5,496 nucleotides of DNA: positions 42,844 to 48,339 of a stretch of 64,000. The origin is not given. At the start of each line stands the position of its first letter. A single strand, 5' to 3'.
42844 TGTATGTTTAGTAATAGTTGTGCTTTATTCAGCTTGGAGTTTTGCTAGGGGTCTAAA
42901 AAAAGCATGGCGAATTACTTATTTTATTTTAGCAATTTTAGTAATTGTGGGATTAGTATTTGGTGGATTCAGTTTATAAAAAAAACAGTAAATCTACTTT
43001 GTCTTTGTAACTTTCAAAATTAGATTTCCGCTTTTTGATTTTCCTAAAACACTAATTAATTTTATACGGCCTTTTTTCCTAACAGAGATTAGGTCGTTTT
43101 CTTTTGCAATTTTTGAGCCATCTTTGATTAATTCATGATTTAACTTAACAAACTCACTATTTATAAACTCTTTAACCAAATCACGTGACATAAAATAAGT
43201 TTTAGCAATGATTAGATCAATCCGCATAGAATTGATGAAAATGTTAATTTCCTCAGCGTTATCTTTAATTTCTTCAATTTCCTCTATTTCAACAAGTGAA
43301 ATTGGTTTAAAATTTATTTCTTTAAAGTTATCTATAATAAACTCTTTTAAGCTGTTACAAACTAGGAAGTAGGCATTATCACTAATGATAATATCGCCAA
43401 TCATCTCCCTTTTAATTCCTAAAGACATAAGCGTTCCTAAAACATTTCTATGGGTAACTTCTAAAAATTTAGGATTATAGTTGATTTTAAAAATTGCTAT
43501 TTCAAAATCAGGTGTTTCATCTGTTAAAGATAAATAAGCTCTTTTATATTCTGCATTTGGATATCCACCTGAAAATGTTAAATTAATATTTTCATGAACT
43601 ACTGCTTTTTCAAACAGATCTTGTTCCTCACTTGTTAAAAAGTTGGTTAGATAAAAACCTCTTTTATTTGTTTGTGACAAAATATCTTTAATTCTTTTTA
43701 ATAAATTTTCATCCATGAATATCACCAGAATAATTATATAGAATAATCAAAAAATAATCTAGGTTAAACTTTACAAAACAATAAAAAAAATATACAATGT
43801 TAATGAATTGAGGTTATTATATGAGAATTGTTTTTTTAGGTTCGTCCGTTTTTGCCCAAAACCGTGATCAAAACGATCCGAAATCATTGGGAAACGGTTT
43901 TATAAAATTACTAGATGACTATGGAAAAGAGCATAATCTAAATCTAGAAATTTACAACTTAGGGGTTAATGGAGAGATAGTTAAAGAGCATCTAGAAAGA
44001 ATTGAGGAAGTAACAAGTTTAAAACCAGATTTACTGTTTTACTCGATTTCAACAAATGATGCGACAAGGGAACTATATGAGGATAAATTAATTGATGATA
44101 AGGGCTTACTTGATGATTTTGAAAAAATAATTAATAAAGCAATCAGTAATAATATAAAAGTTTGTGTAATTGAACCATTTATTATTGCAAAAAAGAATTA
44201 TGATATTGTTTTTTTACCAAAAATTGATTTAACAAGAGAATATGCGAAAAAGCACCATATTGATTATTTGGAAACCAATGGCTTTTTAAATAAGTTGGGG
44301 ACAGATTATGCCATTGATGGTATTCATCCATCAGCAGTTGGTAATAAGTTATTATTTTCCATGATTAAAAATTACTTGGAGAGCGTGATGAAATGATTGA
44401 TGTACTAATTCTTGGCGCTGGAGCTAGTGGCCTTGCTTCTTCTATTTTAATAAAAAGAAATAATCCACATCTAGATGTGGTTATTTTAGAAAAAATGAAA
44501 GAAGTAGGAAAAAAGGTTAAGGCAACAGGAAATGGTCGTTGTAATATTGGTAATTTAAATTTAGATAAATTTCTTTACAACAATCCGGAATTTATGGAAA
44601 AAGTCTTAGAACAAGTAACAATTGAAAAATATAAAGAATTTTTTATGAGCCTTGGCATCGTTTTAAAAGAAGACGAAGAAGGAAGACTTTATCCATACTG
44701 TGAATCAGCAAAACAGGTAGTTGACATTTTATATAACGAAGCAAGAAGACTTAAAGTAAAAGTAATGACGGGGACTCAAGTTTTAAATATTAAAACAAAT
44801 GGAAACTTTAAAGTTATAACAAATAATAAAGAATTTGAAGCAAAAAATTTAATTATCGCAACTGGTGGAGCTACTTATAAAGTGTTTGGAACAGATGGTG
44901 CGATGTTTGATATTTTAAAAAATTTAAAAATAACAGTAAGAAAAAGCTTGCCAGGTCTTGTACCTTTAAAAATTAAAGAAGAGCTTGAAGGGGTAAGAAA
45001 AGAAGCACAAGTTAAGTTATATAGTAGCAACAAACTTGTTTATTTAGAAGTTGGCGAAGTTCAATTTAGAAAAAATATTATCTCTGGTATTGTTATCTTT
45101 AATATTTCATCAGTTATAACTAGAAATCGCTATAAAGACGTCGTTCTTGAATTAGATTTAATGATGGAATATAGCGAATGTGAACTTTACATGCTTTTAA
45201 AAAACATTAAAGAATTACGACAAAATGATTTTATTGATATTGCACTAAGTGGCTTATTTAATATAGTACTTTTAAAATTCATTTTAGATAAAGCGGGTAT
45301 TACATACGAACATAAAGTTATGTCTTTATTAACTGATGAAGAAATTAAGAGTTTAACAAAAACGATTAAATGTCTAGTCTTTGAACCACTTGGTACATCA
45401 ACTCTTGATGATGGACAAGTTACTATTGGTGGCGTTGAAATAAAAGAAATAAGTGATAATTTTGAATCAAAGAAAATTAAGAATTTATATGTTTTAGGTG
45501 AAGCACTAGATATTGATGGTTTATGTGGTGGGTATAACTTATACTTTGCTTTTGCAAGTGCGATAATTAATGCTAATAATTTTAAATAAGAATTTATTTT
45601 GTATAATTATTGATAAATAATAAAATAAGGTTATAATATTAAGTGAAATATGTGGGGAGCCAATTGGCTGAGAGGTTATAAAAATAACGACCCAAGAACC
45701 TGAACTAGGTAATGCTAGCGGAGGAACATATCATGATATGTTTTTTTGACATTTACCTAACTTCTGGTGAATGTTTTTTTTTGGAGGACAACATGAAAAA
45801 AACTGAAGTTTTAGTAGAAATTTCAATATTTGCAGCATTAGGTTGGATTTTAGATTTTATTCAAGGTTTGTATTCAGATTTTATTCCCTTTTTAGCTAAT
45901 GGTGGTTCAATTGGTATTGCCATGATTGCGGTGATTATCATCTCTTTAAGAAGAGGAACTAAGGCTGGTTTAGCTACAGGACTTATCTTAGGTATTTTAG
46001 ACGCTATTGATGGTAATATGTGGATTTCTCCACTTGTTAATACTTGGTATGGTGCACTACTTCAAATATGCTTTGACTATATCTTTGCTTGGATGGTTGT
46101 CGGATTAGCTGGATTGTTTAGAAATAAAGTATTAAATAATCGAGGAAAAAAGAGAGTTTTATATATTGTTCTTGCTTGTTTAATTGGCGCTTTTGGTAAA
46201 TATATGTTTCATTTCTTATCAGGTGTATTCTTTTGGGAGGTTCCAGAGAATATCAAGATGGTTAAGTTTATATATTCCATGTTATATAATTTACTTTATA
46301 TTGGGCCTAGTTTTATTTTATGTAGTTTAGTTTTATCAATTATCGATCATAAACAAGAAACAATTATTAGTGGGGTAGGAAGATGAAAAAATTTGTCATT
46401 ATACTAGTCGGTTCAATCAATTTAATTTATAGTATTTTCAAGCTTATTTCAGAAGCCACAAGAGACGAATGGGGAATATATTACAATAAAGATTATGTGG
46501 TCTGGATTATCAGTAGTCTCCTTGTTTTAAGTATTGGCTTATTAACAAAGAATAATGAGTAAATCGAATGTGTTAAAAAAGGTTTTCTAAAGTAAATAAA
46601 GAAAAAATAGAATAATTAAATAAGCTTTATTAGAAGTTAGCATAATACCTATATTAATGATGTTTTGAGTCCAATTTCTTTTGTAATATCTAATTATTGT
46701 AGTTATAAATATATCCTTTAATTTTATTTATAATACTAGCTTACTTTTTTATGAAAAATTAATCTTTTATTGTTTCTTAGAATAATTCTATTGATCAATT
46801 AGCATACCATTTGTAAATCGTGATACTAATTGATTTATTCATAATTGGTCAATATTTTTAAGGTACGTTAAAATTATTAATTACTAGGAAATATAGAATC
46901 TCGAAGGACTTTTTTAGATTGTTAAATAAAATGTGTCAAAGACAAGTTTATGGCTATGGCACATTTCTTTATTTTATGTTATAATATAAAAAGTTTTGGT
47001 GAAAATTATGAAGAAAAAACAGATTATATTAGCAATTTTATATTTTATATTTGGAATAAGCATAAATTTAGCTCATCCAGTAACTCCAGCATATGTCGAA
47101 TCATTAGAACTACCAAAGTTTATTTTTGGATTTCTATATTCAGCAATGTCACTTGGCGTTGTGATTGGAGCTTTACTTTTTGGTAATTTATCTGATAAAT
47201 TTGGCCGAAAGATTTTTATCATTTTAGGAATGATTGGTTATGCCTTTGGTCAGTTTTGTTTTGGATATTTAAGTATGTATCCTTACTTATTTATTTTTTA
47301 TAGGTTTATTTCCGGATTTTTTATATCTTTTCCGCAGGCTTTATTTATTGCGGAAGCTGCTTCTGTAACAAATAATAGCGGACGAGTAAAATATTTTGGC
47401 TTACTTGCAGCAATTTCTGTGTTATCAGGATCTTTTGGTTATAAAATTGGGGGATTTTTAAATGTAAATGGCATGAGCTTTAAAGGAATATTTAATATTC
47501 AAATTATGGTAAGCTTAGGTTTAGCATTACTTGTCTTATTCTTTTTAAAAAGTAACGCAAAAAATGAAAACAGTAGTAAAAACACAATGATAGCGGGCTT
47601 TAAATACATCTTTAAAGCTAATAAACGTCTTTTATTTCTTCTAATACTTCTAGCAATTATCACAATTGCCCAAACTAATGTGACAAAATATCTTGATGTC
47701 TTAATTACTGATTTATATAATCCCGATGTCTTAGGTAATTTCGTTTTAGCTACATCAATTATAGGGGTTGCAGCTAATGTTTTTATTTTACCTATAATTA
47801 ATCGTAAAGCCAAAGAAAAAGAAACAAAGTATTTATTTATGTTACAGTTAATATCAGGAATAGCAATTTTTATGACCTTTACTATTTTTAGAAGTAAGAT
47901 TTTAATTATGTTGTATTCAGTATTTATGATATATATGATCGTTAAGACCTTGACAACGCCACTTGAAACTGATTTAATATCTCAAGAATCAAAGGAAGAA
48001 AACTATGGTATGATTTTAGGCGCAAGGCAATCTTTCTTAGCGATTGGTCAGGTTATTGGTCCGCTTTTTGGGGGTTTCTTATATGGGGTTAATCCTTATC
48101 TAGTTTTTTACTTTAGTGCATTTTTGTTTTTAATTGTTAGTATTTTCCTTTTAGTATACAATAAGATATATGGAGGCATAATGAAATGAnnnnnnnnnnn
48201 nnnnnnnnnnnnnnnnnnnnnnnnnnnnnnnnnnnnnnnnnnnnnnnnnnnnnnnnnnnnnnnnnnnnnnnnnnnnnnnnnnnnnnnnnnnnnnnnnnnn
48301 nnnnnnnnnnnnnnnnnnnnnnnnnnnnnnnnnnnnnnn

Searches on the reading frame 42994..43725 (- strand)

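Call 28: search_protein_families(library=pfam, proteins=[window:42994-43725:-], max_evalue=0.001)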
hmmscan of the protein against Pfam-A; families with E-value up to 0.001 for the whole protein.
window:42994-43725:- (243 aa): 2 families
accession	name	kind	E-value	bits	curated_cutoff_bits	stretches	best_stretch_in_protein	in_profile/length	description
PF17774.7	YlmH_RBD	-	3e-22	79.2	23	1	71-148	3-81/84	Putative RNA-binding domain in YlmH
PF01479.30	S4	-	0.00092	19.3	22.8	0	167-213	1-48/48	S4 domain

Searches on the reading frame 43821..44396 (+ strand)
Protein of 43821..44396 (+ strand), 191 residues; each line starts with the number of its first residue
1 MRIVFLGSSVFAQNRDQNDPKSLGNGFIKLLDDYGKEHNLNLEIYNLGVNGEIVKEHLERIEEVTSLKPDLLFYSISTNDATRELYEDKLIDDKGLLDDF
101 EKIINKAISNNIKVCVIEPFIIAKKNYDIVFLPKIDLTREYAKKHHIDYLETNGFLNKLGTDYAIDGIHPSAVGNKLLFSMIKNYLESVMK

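Call 28: search_protein_families(library=pfam, proteins=[window:43821-44396:+], max_evalue=0.001)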
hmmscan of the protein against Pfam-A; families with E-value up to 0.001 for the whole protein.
window:43821-44396:+ (191 aa): 2 families
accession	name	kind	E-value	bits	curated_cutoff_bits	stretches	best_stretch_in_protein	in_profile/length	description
PF13472.12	Lipase_GDSL_2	-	5.1e-12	47.1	32.9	1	5-177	1-178/178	GDSL-like Lipase/Acylhydrolase family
PF00657.28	Lipase_GDSL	-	1.7e-11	45.1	23.6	1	3-180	1-206/208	GDSL-like Lipase/Acylhydrolase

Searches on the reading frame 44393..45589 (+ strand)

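Call 28: search_protein_families(library=pfam, proteins=[window:44393-45589:+], max_evalue=0.001)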
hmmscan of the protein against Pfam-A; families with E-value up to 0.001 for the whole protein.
window:44393-45589:+ (398 aa): 7 families
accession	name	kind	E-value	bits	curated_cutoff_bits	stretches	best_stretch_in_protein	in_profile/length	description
PF03486.20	HI0933_like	-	1.7e-60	204.9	50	1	3-394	2-242/244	HI0933-like protein Rossmann domain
PF22780.1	HI0933_like_1st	-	3.1e-13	50.3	27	1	187-343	2-165/165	HI0933-like protein barrel and H2TH domain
PF13738.12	Pyr_redox_3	-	9.8e-10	38.6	30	1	107-159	81-134/305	Pyridine nucleotide-disulphide oxidoreductase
PF07992.20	Pyr_redox_2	-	5.5e-08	33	26.1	1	3-170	2-119/291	Pyridine nucleotide-disulphide oxidoreductase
PF01266.30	DAO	-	8.6e-08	32.5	27.9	0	108-164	150-209/353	FAD dependent oxidoreductase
PF00890.30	FAD_binding_2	-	1.6e-05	24.7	20.4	0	3-40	1-36/414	FAD binding domain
PF01946.23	Thi4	-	9.7e-05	22.2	26.2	1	2-39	18-54/235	Thi4 family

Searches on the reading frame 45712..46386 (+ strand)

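Call 39: search_protein_families(library=pfam, proteins=[window:45712-46386:+], max_evalue=0.001)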
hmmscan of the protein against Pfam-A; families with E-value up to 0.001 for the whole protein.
window:45712-46386:+ (224 aa): 1 family
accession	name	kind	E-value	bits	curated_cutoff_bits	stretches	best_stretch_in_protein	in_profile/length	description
PF09515.15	Thia_YuaJ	-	1.1e-35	123.8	25.8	1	34-218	1-175/177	Thiamine transporter protein (Thia_YuaJ)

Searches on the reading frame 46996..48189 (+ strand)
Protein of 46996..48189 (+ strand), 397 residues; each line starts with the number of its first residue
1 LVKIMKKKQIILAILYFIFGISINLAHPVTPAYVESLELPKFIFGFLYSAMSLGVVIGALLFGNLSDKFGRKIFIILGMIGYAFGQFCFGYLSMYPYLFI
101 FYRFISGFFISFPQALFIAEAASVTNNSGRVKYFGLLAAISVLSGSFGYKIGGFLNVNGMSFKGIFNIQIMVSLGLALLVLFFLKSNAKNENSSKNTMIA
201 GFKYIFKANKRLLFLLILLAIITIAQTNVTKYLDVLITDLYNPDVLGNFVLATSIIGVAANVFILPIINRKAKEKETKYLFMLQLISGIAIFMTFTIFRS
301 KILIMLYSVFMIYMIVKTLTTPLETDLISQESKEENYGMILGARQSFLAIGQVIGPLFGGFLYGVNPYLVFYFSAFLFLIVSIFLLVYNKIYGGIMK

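Call 39: search_protein_families(library=pfam, proteins=[window:46996-48189:+], max_evalue=0.001)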
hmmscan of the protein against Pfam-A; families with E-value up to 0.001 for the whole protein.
window:46996-48189:+ (397 aa): 2 families
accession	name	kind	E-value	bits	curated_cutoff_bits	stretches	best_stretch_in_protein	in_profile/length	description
PF07690.21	MFS_1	-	4.4e-38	131.5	33.4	2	12-346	1-337/347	Major Facilitator Superfamily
PF00083.30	Sugar_tr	-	4.6e-08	32.8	22.3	1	39-183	43-191/452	Sugar (and other) transporter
